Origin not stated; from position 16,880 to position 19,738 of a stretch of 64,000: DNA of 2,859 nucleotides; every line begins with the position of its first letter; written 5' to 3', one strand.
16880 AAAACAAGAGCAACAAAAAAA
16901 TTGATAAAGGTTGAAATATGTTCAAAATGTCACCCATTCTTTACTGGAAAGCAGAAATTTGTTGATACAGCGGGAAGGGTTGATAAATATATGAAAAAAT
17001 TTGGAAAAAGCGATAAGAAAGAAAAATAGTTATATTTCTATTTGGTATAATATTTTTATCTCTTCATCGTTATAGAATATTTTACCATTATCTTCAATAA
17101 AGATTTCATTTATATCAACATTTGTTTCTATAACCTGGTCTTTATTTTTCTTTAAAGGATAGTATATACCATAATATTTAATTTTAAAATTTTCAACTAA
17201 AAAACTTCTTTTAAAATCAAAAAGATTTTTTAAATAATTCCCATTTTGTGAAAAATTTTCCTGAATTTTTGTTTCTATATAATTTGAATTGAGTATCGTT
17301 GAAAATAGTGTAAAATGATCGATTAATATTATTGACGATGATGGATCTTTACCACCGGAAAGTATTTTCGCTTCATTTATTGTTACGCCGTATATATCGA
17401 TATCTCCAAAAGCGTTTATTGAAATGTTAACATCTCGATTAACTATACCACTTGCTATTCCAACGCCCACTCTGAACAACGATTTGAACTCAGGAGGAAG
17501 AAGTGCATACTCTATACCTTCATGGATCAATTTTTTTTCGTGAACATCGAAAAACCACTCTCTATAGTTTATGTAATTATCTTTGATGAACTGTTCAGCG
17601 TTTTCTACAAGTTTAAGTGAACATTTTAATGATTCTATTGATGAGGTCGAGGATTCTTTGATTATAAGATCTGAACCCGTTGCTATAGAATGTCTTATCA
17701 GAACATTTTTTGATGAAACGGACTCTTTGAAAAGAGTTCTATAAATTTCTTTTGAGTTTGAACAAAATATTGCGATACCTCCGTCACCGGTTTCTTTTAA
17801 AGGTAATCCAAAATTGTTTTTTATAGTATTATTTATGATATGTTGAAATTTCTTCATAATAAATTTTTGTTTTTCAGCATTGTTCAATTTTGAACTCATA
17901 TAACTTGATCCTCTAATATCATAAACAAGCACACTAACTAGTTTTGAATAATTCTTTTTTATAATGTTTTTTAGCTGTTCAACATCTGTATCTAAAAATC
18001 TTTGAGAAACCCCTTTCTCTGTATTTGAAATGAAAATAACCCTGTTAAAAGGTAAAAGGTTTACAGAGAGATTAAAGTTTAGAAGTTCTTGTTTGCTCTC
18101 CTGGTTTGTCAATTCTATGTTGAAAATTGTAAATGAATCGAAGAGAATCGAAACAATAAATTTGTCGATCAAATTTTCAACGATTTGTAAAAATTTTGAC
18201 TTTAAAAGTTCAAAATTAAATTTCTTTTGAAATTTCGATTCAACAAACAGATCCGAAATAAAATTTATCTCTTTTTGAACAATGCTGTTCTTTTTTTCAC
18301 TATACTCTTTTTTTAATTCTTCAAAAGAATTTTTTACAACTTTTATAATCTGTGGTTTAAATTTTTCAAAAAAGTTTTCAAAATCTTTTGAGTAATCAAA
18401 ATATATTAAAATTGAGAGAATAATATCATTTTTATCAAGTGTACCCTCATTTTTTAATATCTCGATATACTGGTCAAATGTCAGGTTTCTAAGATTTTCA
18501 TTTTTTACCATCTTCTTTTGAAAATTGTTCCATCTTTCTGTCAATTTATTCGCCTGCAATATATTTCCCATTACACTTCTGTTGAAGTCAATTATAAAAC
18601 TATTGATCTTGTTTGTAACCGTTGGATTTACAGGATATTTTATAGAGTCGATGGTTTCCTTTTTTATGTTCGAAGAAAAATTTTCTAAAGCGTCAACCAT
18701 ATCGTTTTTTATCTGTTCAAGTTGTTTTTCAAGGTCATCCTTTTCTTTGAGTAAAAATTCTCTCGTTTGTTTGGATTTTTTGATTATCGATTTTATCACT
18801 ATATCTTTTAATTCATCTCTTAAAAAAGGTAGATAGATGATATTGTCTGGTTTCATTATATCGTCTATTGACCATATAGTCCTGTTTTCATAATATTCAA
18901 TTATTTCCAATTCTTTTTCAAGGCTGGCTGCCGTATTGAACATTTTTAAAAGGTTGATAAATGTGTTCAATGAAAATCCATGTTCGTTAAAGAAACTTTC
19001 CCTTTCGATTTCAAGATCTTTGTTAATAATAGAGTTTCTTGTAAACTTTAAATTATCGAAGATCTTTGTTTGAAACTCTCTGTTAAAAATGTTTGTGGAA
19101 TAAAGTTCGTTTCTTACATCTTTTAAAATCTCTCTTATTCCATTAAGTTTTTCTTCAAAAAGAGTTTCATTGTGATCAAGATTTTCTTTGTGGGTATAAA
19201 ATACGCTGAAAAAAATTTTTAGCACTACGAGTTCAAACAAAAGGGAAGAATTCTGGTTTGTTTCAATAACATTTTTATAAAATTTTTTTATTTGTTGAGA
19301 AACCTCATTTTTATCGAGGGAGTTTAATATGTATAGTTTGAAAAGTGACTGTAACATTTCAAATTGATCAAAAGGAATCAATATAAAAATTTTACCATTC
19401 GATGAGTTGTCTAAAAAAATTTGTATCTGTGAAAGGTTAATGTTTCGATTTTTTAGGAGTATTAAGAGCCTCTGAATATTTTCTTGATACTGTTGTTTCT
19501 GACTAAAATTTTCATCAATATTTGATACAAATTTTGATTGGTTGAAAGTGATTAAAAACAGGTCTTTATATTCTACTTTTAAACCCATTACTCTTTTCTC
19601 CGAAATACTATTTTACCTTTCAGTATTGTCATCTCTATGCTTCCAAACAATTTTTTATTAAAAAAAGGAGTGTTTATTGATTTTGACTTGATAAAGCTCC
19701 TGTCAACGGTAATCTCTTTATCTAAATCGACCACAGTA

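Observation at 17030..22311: Class III cyclase-homology gene translationally coupled to pyrR-pyrB-pyrC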

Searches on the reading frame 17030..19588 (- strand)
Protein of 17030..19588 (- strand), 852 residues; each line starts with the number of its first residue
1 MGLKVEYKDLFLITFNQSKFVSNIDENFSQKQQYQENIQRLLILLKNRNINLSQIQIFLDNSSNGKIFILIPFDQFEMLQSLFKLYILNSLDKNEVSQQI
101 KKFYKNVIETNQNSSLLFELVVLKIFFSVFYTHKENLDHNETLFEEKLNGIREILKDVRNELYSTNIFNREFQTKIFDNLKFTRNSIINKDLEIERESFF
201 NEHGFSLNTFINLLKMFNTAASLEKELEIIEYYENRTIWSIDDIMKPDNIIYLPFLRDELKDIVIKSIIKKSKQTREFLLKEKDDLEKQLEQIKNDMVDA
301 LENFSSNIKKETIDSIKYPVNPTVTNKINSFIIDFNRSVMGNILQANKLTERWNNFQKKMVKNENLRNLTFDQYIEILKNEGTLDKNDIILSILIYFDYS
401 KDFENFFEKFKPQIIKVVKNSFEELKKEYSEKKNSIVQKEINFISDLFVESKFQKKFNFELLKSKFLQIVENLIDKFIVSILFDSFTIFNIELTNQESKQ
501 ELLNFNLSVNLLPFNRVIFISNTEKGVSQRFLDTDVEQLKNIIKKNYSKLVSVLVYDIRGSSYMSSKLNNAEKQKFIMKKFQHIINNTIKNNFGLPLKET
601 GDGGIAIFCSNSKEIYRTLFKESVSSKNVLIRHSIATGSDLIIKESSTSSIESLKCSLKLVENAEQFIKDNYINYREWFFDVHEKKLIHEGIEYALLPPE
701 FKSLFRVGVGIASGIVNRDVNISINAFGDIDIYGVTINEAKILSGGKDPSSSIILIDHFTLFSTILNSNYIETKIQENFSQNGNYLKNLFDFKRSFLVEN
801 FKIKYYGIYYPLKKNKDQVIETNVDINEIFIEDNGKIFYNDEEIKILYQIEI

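Call 3: search_protein_families(library=pfam, proteins=[window:17030-19588:-], max_evalue=1)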
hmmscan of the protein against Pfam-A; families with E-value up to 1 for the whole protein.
window:17030-19588:- (852 aa): 1 family
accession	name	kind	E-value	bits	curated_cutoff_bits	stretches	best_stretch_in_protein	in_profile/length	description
PF25238.1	OGFOD2-like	-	0.0025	18.3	31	1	145-210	31-96/123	OGFOD2-like domain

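Call 6: find_homologous_proteins(query=window:17030-19588:-, max_evalue=0.001)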
Query window:17030-19588:- (852 aa): 16 proteins with E <= 0.001 among 8000 candidates.
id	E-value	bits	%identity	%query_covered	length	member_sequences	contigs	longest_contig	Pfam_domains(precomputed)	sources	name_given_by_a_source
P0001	0.0e+0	1709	94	100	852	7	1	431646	-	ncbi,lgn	ncbi:MAG: hypothetical protein WHT27_05535 [candidate division WOR-3 bacterium]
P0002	0.0e+0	1526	83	100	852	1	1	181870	-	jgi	-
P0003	0.0e+0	1523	83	100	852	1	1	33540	-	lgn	-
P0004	0.0e+0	1522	83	100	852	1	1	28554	-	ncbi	-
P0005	0.0e+0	1522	83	100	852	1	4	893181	-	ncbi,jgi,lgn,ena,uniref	uniref:Uncharacterized protein n=1 Tax=candidate division WOR-3 bacterium TaxID=2052148 RepID=A0A7C3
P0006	0.0e+0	1519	83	100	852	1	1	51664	-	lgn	-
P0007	0.0e+0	1475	79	100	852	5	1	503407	-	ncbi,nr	ncbi:MAG: hypothetical protein QME48_05080 [bacterium]|nr:hypothetical protein [bacterium]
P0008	0.0e+0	1323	95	78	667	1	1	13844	-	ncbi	ncbi:MAG: hypothetical protein ABIM64_01260, partial [candidate division WOR-3 bacterium]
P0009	0.0e+0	1155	64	100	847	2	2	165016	-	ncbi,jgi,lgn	-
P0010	9.9e-273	925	51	100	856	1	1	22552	-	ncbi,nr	ncbi:MAG: hypothetical protein PHW02_03440 [bacterium]|nr:hypothetical protein [bacterium]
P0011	3.2e-272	924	51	100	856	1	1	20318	-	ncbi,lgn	ncbi:MAG: hypothetical protein AB7T10_08255 [bacterium]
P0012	3.2e-268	910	51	100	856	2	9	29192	-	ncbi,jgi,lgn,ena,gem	jgi:hypothetical protein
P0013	4.1e-262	890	48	100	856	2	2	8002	-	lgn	-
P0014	1.1e-245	836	46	100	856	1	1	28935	-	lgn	-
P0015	1.3e-234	799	44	98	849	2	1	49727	-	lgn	-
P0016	9.8e-207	707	41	100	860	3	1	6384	-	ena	-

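Call 7: search_solved_structures(query=window:17030-19588:-, max_evalue=10, show_alignments=3)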
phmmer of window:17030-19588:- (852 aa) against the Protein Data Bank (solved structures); distinct sequences matched with E-value up to 10: 3.
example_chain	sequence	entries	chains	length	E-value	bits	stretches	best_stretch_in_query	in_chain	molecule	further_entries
8ts1_A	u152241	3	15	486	0.38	12.2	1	83-241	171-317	Magnesium transporter MRS2 homolog, mitochondrial, Soluble cytochrome b562 fusion protein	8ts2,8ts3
8tul_A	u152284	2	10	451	0.42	12.1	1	83-206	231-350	Magnesium transporter MRS2 homolog, mitochondrial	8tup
8ip3_A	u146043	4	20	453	0.42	12.1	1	83-206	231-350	Magnesium transporter MRS2 homolog, mitochondrial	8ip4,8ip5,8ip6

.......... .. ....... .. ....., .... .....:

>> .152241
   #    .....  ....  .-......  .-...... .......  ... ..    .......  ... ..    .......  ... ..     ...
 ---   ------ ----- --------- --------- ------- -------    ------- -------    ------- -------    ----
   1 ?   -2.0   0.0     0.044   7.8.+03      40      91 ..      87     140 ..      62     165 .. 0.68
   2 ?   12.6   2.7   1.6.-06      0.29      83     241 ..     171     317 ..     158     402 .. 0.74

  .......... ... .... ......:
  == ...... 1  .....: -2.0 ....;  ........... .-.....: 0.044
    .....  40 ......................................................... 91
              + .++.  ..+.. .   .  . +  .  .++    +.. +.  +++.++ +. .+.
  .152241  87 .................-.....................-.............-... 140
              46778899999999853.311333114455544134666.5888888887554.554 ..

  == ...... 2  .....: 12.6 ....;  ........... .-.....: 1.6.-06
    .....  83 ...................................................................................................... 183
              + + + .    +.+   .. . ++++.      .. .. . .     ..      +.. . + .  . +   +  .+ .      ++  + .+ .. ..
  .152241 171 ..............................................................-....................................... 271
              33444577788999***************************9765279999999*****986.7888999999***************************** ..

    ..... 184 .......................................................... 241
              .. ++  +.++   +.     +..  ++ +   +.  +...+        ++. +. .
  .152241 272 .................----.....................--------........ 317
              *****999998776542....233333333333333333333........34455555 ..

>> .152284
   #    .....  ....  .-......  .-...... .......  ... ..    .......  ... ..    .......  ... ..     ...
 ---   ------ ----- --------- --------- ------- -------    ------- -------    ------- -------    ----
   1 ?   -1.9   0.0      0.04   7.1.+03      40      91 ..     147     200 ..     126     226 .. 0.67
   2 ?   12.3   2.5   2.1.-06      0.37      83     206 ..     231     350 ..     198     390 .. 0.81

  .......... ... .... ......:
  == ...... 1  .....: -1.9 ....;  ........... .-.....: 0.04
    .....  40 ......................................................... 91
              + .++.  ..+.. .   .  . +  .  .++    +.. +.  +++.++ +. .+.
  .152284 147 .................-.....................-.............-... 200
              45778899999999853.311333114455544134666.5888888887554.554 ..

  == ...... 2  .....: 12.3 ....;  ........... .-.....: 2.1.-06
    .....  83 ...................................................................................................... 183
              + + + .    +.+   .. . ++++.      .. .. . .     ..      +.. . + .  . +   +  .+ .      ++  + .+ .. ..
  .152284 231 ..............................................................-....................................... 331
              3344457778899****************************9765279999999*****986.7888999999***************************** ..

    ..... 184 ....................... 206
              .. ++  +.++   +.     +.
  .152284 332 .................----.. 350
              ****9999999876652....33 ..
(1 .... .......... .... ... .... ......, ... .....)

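Call 8: search_protein_families(library=ncbifam, proteins=[window:17030-19588:-], max_evalue=1)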
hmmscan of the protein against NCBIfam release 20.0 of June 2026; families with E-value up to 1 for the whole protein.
window:17030-19588:- (852 aa): 1 family
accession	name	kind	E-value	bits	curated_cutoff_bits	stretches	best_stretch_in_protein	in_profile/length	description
NF058673.1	LipAdnlyCyLipJMY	equivalog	0.077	11.7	800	1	550-638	295-383/449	bifunctional lipase/adenylate cyclase LipJ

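Call 12: search_solved_structures(query=A1, max_evalue=10, show_alignments=4)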
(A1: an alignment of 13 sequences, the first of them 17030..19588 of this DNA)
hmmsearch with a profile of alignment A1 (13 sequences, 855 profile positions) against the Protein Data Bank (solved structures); distinct sequences matched with E-value up to 10: 0.
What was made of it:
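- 17030..19588 (-): 852-aa gene encoding a helical N-terminal region plus a divergent class III cyclase-homology domain (CHD). It is the last gene of the minus-strand cluster. No Pfam, NCBIfam or PDB sequence hit (calls 3, 7, 8, 12).
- On Class III nucleotidyl cyclase catalytic domain (CHD, Pfam PF00211): No PDB hit by phmmer or by profile (calls 7, 12).
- Checked: The N-terminal ~530 aa indeed match nothing (calls 3, 7, 8, 12).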

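Call 13: find_encoding_contigs(protein=P0009, flank=8000, max_places=2)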
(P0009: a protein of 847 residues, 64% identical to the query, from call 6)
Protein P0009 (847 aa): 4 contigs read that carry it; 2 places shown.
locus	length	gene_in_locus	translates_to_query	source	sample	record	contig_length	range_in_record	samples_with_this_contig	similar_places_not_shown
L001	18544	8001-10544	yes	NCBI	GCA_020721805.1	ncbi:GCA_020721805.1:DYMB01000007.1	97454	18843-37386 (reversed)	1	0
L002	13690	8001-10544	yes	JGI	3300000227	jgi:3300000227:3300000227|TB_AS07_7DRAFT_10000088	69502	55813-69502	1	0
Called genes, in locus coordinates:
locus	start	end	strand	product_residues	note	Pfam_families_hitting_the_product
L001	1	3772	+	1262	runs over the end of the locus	PF00515:TPR_1 (faint), PF07719:TPR_2 (faint), PF12895:ANAPC3 (faint), PF13174:TPR_6 (faint), PF13176:TPR_7 (faint), PF13181:TPR_8 (faint), PF13424:TPR_12 (faint), PF13428:TPR_14 (faint), +6 more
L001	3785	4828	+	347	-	-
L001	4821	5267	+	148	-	-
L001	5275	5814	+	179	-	PF00156:Pribosyltran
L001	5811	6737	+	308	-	PF02729:OTCace_N, PF00185:OTCace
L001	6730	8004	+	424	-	PF07969:Amidohydro_3 (weak), PF01979:Amidohydro_1, PF12890:DHOase, PF07969:Amidohydro_3 (weak)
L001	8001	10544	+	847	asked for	-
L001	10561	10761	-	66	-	PF01197:Ribosomal_L31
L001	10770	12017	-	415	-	PF07498:Rho_N, PF07497:Rho_RNA_bind, PF00006:ATP-synt_ab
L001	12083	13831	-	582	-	PF00015:MCPsignal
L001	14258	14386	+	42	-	-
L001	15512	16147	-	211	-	-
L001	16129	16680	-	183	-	-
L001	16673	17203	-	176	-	PF13302:Acetyltransf_3, PF13420:Acetyltransf_4, PF00583:Acetyltransf_1, PF08445:FR47 (faint), PF13508:Acetyltransf_7 (weak)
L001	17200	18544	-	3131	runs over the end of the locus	PF03174:CHB_HEX_C (faint), PF10342:Kre9_KNH (faint), PF21471:Reelin_subrepeat-B (faint)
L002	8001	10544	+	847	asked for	-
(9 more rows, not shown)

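Call 14: find_encoding_contigs(protein=P0010, flank=8000, max_places=2)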
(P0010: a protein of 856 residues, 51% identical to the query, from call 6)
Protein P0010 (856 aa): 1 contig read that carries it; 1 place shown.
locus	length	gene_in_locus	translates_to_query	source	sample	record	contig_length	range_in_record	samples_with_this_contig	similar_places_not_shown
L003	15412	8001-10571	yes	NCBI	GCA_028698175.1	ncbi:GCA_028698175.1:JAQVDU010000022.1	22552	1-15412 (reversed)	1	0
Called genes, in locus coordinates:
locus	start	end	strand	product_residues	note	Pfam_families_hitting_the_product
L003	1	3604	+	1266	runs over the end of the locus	PF00515:TPR_1 (faint), PF09976:TPR_21 (faint), PF12895:ANAPC3 (faint), PF13176:TPR_7 (faint), PF13414:TPR_11 (faint), PF13424:TPR_12 (faint), PF13428:TPR_14 (faint), PF13181:TPR_8 (weak), +10 more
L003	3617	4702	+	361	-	-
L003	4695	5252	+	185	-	-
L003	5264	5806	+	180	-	PF00156:Pribosyltran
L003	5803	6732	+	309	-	PF02729:OTCace_N, PF00185:OTCace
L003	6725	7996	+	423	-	PF01979:Amidohydro_1, PF12890:DHOase, PF07969:Amidohydro_3 (weak)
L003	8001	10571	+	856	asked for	-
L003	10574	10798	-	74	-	PF01197:Ribosomal_L31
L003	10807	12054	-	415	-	PF07498:Rho_N, PF07497:Rho_RNA_bind, PF00006:ATP-synt_ab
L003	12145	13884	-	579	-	PF00015:MCPsignal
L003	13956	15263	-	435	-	PF13517:FG-GAP_3 (weak), PF18962:Por_Secre_tail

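Call 15: find_encoding_contigs(protein=P0015, flank=8000, max_places=2)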
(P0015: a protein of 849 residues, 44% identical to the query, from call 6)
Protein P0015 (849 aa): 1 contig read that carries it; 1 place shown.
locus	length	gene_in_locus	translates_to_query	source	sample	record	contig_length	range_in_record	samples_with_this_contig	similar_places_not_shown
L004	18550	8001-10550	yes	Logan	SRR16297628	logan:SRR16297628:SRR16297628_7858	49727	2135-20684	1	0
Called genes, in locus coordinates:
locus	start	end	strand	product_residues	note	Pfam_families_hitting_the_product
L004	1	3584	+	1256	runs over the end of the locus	PF00515:TPR_1 (faint), PF07719:TPR_2 (faint), PF12895:ANAPC3 (faint), PF13176:TPR_7 (faint), PF13181:TPR_8 (faint), PF13414:TPR_11 (faint), PF13424:TPR_12 (faint), PF13428:TPR_14 (faint), +8 more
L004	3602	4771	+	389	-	PF13424:TPR_12 (weak), PF13431:TPR_17 (weak), PF00515:TPR_1, PF07719:TPR_2 (weak), PF13181:TPR_8 (weak), PF13414:TPR_11, PF14559:TPR_19 (weak), PF00515:TPR_1, +9 more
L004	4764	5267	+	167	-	-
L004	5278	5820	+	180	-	PF00156:Pribosyltran, PF14681:UPRTase (weak)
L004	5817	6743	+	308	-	PF02729:OTCace_N, PF00185:OTCace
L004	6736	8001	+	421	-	PF07969:Amidohydro_3 (faint), PF01979:Amidohydro_1, PF12890:DHOase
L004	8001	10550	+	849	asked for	-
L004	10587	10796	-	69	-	PF01197:Ribosomal_L31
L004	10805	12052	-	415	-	PF07498:Rho_N, PF07497:Rho_RNA_bind, PF00006:ATP-synt_ab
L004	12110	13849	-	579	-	PF00015:MCPsignal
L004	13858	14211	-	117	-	PF02627:CMD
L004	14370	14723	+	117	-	PF00072:Response_reg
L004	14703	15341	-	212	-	PF02660:G3P_acyltransf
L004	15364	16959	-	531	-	PF11741:AMIN (weak), PF21305:type_II_gspD_N0 (faint), PF07660:STN (weak), PF03958:Secretin_N, PF00263:Secretin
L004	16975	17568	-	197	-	-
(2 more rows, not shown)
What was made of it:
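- Checked: The next gene is a convergent rpmE (16814..17029, Ribosomal_L31 in relatives, calls 13-15).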

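Call 17: find_encoding_contigs(protein=P0016, flank=8000, max_places=2)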
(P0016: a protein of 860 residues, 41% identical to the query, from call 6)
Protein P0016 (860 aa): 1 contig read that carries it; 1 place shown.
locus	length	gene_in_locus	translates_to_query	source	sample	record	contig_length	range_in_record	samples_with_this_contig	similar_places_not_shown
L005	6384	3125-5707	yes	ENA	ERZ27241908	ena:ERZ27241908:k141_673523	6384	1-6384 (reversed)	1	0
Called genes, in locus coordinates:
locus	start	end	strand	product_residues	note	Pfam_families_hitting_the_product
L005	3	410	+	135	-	?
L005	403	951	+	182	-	PF00156:Pribosyltran, PF14681:UPRTase (weak)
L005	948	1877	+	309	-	PF02729:OTCace_N, PF00185:OTCace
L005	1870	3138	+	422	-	PF01979:Amidohydro_1, PF12890:DHOase, PF07969:Amidohydro_3 (weak)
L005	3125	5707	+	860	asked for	-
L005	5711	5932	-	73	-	PF01197:Ribosomal_L31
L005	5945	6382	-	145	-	?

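Call 24: predict_structure(alignment_id=A1)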
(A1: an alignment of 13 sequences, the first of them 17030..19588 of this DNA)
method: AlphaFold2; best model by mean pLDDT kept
length: 852 residues; sequences in the alignment: 13
mean_pLDDT: 73.6   pTM: 0.61
mean pLDDT of the five models: 73.6, 71.6, 69.5, 68.1, 64.6
residues with pLDDT >= 90: 34; 70-90: 551; 50-70: 170; < 50: 97
segments of 3 or more residues with pLDDT < 50: 451-454, 510-514, 526-533, 621-639, 681-692, 722-749, 776-789
pLDDT, mean of each block of 10 residues (from residue 1): 75 79 66 81 80 82 77 83 88 88 85 85 89 69 79 87 64 80 57 72 83 90 88 78 79 89 88 84 86 86 84 63 70 80 80 80 82 87 80 85 83 87 88 84 78 64 87 85 82 57 51 60 57 64 88 68 56 69 80 72 72 65 32 35 80 88 76 58 41 50 60 67 35 39 48 78 88 55 48 72 83 64 78 87 85 71
secondary structure, 60 per line:
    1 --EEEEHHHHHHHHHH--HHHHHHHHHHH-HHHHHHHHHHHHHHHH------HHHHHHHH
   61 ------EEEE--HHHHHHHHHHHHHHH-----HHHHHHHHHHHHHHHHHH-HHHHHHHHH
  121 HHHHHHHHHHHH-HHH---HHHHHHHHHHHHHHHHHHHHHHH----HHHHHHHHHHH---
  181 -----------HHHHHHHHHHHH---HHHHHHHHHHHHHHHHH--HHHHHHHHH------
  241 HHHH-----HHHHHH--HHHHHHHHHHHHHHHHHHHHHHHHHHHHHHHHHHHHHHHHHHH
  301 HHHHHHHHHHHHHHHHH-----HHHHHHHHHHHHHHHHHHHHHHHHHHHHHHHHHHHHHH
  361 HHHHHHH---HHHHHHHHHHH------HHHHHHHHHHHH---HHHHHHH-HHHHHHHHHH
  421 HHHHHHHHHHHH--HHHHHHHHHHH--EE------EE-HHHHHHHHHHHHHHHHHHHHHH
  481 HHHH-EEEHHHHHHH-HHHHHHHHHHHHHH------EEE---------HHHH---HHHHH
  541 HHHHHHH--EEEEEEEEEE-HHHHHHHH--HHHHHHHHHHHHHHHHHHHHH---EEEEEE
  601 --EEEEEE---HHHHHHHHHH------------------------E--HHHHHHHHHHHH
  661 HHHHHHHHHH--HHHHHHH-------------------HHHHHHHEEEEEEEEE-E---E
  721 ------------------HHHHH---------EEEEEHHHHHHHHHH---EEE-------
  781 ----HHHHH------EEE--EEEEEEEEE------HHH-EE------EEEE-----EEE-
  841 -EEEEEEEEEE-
elements in order (helices of 4 or more, strands of 3 or more residues): E3-6 H7-16 H19-29 H31-46 H53-60 E67-70 H73-87 H93-110 H112-132 H140-162 H167-177 H192-203 H207-223 H226-234 H241-244 H250-255 H258-317 H323-367 H371-381 H388-399 H403-409 H411-432 H435-445 H459-484 E486-488 H489-495 H497-510 E517-519 H529-532 H536-547 E550-559 H561-568 H571-591 E595-600 E603-608 H612-621 H649-670 H673-679 H699-705 E706-714 H739-743 E753-757 H758-767 E771-773 H785-789 E796-798 E801-809 E828-831 E837-839 E842-851
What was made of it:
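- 17987..19588 (-): Residues 1-534: almost entirely alpha-helical region of unknown function, with two very long helices (258-317 and 323-367). No transmembrane segment. AF2 model in call 24 (pLDDT mostly 75-90).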
